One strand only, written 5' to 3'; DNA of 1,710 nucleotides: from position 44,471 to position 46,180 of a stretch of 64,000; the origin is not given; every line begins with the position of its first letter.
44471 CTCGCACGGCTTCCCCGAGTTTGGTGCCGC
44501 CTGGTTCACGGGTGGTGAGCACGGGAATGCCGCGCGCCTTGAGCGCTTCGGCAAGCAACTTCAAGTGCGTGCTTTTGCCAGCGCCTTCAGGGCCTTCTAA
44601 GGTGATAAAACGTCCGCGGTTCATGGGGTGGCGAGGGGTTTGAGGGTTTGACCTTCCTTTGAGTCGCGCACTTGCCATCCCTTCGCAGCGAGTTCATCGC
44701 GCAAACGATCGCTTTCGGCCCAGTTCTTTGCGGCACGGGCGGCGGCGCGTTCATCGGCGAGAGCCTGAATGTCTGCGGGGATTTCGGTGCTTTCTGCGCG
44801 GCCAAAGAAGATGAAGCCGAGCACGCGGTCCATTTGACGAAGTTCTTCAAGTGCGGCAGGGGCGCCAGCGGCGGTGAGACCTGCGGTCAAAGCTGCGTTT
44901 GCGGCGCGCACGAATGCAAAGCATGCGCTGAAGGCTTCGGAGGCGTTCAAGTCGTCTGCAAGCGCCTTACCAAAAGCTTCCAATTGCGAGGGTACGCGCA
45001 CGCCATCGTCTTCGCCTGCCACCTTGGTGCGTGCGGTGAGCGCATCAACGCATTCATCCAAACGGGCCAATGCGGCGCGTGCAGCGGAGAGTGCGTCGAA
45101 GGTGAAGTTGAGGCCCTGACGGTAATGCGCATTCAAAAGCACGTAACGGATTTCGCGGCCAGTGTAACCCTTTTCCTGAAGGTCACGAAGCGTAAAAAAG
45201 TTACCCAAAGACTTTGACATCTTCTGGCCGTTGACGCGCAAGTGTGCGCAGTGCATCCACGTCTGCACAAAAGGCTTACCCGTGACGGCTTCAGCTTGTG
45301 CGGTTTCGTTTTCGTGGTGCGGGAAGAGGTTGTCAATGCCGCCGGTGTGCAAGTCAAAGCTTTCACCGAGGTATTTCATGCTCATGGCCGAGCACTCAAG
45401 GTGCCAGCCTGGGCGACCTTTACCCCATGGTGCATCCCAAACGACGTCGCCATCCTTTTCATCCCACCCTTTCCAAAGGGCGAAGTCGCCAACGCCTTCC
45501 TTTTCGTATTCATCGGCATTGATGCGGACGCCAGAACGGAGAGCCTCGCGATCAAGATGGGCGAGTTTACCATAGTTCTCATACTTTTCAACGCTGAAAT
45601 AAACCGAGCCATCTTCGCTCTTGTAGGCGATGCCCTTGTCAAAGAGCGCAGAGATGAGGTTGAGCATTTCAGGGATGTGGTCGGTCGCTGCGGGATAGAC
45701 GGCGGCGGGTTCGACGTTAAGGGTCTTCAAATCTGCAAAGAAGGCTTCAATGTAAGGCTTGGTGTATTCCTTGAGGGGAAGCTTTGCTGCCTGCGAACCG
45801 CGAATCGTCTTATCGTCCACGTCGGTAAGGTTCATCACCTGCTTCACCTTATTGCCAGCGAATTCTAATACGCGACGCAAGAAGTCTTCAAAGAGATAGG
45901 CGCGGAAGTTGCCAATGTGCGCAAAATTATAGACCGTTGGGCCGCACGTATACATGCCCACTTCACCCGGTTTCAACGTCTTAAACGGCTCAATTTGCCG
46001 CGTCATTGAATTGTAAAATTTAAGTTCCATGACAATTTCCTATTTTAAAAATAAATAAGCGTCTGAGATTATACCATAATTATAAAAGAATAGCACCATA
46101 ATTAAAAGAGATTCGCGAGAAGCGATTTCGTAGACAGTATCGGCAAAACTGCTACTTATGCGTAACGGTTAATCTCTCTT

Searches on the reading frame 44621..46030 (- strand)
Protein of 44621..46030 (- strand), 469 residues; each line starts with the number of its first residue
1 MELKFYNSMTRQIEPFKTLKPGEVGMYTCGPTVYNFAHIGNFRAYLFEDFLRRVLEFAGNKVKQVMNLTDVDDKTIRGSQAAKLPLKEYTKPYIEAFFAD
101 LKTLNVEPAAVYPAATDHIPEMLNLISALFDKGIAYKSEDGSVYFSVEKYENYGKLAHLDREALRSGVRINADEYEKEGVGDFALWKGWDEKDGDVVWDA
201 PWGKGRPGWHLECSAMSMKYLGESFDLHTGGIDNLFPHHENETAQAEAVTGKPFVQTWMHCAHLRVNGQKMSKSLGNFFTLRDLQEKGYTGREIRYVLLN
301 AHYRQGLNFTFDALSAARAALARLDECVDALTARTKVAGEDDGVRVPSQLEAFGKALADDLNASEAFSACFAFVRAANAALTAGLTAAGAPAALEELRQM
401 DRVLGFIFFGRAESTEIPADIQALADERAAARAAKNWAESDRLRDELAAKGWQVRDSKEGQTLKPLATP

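Call 11: search_protein_families(library=ncbifam, proteins=[window:44621-46030:-])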
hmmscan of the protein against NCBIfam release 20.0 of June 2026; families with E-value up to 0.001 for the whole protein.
window:44621-46030:- (469 aa): 11 families
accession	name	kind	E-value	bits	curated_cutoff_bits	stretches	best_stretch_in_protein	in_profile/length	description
TIGR00435.1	cysS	equivalog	3e-138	461.8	340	1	3-463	1-463/466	cysteine--tRNA ligase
NF011108.0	PRK14536.1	equivalog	5.2e-121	404.8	780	1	1-463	1-487/490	cysteine--tRNA ligase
NF011107.0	PRK14534.1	equivalog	9e-81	272.3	744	1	1-464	1-479/481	cysteine--tRNA ligase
TIGR03447.1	mycothiol_MshC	equivalog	9.3e-75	252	485.1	1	2-380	17-388/411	cysteine--1-D-myo-inosityl 2-amino-2-deoxy-alpha-D-glucopyranoside ligase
TIGR00398.1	metG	equivalog_domain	7.3e-09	34.9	336.35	1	261-315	318-372/530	methionine--tRNA ligase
NF008900.0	PRK12267.1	equivalog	3.8e-06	25.7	598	0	259-301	288-329/648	methionine--tRNA ligase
NF008957.0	PRK12300.1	subfamily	1.6e-05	23.1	677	1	265-335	621-691/946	leucine--tRNA ligase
TIGR00395.1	leuS_arch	equivalog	2e-05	22.8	648.5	1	262-363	612-706/938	leucine--tRNA ligase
NF001100.0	PRK00133.1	equivalog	0.0002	20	587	0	262-314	322-375/676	methionine--tRNA ligase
TIGR00467.1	lysS_arch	equivalog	0.00029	19.5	147.55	0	36-97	31-87/515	lysine--tRNA ligase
TIGR00392.1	ileS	equivalog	0.00073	17.8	621.4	0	252-319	593-659/861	isoleucine--tRNA ligase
